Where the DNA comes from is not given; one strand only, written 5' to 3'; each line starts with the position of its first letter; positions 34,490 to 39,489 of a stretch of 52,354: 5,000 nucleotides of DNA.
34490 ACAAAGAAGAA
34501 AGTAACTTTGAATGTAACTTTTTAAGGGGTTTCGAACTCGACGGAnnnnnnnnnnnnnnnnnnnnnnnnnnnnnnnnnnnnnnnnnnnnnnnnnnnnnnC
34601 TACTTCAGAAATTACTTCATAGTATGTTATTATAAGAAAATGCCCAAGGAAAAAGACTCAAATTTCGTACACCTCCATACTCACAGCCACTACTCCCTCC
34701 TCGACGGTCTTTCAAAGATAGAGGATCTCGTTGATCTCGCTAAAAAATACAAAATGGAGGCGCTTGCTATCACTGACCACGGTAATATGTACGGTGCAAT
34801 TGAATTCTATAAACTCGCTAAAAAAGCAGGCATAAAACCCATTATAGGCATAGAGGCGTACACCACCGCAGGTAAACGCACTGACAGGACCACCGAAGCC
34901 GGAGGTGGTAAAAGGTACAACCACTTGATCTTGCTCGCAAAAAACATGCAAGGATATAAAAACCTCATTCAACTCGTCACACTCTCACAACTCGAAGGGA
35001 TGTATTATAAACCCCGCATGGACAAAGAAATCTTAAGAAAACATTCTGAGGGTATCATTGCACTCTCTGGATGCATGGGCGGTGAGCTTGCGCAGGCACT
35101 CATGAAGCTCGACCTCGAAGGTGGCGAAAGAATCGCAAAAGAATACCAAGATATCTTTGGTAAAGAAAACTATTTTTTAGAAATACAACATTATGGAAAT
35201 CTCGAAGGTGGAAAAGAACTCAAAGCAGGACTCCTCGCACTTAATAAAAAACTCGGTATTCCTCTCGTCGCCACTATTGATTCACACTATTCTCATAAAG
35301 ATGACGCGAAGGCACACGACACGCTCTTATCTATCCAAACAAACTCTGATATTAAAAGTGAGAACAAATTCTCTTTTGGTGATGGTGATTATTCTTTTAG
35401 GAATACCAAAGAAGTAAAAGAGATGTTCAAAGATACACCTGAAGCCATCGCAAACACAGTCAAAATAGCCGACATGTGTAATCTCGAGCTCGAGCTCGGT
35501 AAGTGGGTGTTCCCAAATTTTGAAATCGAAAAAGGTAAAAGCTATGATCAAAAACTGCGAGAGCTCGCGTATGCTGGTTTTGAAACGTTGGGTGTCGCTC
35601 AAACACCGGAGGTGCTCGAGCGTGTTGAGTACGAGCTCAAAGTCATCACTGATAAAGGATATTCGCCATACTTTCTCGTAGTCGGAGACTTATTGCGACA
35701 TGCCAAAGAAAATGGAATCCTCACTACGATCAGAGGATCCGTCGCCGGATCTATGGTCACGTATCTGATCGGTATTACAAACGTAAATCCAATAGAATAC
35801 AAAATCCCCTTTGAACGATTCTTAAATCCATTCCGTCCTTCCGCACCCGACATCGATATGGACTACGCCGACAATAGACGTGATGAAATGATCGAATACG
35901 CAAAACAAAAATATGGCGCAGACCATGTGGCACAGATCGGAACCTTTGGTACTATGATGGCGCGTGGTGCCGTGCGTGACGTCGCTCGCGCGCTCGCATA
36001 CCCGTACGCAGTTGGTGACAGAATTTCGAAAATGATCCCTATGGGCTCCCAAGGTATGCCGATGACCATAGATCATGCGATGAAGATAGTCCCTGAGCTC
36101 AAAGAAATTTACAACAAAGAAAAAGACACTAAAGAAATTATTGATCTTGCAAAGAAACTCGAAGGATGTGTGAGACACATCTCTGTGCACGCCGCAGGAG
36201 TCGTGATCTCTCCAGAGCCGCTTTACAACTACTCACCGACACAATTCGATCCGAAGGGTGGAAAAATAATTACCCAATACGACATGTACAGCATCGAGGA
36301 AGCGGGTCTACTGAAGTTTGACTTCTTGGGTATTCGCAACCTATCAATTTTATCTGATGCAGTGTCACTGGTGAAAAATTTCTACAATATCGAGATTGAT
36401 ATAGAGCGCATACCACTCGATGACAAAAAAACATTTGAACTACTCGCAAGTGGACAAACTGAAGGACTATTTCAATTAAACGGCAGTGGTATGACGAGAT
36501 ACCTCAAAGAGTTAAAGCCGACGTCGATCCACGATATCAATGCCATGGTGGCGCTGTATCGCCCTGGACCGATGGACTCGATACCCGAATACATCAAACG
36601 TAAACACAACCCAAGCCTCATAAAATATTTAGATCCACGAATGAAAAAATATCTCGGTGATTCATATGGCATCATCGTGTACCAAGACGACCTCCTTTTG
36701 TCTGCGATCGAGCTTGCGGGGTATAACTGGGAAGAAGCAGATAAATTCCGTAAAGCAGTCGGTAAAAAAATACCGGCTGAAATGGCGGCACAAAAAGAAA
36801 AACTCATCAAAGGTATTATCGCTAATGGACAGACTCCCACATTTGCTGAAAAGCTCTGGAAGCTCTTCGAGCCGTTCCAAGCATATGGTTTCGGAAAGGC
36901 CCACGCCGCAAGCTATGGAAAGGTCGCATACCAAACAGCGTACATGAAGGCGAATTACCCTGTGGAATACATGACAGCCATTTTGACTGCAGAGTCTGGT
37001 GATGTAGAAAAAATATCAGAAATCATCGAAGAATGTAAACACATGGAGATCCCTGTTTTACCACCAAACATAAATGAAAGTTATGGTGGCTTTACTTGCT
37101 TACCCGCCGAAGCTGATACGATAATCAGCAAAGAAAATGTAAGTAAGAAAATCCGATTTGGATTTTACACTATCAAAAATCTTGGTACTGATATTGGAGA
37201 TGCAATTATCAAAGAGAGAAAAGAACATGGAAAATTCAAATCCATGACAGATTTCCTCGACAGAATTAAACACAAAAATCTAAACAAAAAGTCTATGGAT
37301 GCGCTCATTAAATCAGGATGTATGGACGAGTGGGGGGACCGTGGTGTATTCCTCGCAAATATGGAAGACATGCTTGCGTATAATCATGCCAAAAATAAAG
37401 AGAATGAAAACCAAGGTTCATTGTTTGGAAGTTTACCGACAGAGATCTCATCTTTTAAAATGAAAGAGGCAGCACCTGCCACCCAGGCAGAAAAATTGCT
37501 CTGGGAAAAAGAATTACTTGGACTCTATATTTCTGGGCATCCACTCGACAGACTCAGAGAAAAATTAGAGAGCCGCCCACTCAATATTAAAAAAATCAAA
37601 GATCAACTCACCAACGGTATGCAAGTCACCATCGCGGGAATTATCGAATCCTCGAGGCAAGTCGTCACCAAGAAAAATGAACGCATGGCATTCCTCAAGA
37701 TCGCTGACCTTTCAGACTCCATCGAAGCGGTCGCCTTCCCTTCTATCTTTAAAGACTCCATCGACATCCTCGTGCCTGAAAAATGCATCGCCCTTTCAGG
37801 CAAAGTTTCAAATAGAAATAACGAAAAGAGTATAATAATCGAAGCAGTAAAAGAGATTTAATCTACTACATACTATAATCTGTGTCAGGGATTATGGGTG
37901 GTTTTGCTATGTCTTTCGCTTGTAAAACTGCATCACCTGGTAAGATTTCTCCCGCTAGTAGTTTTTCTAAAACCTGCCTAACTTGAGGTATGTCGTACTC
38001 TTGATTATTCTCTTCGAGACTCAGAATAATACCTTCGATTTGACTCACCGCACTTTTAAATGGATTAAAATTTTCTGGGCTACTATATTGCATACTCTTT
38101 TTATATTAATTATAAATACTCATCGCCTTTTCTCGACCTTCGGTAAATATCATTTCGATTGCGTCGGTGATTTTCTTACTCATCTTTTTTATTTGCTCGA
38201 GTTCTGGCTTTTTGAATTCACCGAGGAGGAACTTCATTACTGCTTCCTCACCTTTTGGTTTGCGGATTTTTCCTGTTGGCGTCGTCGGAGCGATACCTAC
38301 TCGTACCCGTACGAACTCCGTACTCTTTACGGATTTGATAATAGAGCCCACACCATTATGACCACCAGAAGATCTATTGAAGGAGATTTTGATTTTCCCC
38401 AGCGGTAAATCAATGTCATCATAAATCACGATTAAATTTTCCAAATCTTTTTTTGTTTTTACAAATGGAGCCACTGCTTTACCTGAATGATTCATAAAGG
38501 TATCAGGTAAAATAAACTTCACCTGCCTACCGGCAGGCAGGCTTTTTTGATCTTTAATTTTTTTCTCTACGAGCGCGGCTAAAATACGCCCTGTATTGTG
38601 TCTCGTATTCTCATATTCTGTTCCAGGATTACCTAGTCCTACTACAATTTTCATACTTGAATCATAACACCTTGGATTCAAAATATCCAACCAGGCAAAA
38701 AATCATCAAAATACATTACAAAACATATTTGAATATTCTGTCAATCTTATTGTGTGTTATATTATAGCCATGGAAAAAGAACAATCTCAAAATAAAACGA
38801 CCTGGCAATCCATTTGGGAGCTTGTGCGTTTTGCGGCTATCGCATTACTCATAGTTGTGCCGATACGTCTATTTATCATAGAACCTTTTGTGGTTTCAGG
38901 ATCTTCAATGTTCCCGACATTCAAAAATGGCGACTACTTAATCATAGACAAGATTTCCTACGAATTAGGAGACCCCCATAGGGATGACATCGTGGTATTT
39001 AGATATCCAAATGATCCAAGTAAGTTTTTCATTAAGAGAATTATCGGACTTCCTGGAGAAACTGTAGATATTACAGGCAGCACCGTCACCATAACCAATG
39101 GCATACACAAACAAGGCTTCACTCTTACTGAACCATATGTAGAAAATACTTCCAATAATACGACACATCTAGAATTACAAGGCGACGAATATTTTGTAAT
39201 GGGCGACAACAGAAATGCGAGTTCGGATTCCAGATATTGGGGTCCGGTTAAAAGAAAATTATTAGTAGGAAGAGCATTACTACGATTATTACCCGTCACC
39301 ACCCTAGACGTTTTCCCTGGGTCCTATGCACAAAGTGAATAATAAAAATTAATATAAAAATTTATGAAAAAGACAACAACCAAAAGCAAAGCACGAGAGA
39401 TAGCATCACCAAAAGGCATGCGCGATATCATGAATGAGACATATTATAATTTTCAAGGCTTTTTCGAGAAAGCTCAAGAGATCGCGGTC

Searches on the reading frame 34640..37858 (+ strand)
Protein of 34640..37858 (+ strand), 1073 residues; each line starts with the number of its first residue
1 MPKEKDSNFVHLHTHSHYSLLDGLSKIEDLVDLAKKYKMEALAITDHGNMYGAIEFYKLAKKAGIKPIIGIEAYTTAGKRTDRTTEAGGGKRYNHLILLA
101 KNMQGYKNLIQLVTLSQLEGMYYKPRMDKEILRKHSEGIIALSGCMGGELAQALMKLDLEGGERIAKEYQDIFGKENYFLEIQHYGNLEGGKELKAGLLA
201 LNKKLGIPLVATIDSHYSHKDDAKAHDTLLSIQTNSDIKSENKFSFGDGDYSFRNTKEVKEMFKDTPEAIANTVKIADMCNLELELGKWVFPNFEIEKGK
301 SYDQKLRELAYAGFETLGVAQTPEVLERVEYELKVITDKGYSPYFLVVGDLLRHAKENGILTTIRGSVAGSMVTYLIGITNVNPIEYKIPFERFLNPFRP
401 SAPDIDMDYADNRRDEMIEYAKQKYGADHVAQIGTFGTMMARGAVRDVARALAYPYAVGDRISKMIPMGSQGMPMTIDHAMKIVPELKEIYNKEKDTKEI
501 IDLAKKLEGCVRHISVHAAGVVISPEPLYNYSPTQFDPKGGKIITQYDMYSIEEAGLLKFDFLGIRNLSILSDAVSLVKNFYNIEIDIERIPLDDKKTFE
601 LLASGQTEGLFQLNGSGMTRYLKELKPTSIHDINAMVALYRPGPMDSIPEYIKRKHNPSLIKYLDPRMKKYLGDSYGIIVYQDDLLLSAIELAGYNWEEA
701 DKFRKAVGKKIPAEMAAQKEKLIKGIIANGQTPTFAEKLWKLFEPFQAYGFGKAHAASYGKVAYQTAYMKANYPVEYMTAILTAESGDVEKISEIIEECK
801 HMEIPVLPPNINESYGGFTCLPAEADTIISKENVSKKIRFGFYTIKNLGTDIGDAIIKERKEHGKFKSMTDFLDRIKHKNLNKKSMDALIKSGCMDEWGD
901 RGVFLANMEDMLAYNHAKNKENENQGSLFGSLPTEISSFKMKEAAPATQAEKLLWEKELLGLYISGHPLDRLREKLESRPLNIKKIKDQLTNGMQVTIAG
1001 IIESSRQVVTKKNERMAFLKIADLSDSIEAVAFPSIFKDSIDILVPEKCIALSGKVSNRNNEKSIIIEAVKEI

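Call 78: search_protein_families(library=pfam, proteins=[window:34640-37858:+], max_evalue=0.00001)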
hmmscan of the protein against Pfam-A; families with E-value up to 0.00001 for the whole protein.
window:34640-37858:+ (1073 aa): 5 families
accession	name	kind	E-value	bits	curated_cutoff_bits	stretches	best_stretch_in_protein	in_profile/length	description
PF07733.18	DNA_pol3_alpha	-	9.5e-92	307.7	23.9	1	304-564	1-260/260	Bacterial DNA polymerase III alpha NTPase domain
PF02811.25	PHP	-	2e-58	197.8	26.4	1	11-183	1-162/164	PHP domain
PF17657.6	DNA_pol3_finger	-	9.3e-51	171.9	22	1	567-730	1-166/166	Bacterial DNA polymerase III alpha subunit finger domain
PF14579.12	HHH_6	-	3.7e-23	82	25.6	1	804-899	2-84/90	Helix-hairpin-helix motif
PF01336.31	tRNA_anti-codon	-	8.7e-11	42.1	27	1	996-1072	1-74/75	OB-fold nucleic acid binding domain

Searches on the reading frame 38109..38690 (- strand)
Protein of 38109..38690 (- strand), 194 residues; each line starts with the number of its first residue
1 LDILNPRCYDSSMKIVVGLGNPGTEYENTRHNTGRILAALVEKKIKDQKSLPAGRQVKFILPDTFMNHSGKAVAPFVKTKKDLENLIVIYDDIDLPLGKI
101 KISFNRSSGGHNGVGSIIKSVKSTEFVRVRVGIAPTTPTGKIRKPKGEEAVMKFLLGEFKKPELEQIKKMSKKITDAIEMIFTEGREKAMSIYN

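Call 78: search_protein_families(library=pfam, proteins=[window:38109-38690:-], max_evalue=0.00001)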
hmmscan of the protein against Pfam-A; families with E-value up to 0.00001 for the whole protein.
window:38109-38690:- (194 aa): 1 family
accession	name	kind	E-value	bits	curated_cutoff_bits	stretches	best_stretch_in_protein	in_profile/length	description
PF01195.25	Pept_tRNA_hydro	-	3.2e-46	157.9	27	1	15-194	1-183/183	Peptidyl-tRNA hydrolase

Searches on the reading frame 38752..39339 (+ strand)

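Call 78: search_protein_families(library=pfam, proteins=[window:38752-39339:+], max_evalue=0.00001)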
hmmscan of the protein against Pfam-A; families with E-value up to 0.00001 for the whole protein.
window:38752-39339:+ (196 aa): 1 family
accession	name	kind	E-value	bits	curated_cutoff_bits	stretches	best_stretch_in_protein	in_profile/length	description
PF10502.14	Peptidase_S26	-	3.3e-46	157.8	22.9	1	22-178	2-166/168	Signal peptidase, peptidase S26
